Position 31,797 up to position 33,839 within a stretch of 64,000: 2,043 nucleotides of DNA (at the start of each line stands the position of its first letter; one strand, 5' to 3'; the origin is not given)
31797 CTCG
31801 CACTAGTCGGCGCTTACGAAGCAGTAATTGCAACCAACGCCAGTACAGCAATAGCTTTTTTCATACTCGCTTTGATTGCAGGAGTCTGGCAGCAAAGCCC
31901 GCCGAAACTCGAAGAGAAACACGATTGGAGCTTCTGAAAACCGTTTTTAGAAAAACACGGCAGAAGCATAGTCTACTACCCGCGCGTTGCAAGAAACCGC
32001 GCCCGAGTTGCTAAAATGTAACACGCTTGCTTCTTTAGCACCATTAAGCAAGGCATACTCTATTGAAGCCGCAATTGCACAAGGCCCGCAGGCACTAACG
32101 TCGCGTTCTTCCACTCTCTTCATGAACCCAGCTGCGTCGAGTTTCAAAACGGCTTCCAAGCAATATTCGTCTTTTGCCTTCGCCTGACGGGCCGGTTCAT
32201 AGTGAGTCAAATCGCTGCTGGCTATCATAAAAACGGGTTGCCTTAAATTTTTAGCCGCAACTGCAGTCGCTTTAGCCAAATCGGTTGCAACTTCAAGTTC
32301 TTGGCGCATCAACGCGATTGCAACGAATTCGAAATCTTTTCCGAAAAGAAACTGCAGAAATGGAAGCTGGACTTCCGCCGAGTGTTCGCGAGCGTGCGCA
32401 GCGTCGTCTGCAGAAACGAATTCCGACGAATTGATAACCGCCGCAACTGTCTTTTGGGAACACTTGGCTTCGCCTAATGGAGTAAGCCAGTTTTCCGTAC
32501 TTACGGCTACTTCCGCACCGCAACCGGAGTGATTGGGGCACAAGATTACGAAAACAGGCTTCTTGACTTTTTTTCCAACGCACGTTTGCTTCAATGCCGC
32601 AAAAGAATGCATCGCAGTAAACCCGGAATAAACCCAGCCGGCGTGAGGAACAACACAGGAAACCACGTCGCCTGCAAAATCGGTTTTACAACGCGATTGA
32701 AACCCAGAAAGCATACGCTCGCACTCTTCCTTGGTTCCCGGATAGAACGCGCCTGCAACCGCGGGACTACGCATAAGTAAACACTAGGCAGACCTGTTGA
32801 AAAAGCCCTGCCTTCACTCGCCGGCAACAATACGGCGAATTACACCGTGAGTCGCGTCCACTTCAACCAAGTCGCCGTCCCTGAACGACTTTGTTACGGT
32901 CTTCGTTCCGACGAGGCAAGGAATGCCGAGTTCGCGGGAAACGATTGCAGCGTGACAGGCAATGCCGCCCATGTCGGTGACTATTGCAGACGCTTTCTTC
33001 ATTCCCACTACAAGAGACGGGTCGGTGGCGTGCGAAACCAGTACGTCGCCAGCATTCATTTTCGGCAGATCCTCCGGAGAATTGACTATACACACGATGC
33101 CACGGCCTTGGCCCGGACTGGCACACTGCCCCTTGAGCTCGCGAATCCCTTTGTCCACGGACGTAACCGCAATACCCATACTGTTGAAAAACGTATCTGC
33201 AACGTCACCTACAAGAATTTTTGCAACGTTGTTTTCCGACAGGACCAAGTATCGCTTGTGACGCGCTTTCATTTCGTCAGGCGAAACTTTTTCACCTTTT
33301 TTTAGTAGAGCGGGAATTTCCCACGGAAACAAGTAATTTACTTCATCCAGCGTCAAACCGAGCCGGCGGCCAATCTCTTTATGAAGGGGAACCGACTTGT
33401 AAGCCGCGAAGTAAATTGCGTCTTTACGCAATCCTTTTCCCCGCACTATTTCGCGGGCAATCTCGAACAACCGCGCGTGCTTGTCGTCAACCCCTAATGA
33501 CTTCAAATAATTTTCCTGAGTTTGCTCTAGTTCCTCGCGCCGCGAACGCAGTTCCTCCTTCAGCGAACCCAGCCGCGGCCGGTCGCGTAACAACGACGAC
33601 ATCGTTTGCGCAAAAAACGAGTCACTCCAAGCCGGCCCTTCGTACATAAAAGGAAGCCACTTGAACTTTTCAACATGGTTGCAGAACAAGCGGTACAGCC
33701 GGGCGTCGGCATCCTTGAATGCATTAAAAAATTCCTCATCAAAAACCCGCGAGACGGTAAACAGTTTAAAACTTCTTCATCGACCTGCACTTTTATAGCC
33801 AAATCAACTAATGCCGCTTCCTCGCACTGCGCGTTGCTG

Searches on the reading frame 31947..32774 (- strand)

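Call 48: search_protein_families(library=pfam, proteins=[window:31947-32774:-], max_evalue=0.00001)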
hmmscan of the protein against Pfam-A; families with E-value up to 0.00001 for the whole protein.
window:31947-32774:- (275 aa): 1 family
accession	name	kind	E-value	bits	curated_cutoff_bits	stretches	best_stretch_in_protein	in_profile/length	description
PF01875.22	Memo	-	4.8e-57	193.7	27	1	4-273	2-269/269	Memo-like protein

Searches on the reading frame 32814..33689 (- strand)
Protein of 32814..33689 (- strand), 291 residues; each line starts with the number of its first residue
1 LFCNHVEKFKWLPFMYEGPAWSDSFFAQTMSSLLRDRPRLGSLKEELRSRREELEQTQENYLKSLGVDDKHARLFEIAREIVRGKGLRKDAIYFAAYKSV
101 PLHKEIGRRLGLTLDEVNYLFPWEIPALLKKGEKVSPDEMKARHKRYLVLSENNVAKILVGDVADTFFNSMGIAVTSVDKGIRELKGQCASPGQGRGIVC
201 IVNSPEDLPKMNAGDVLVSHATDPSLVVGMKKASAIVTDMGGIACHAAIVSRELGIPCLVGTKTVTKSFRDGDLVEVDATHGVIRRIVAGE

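Call 49: search_protein_families(library=pfam, proteins=[window:32814-33689:-], max_evalue=0.00001)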
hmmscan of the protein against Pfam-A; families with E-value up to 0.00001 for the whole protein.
window:32814-33689:- (291 aa): 1 family
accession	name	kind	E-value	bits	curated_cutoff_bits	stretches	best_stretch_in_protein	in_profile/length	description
PF00391.29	PEP-utilizers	-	1.4e-24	85.9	23.1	1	212-282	2-72/72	PEP-utilising enzyme, mobile domain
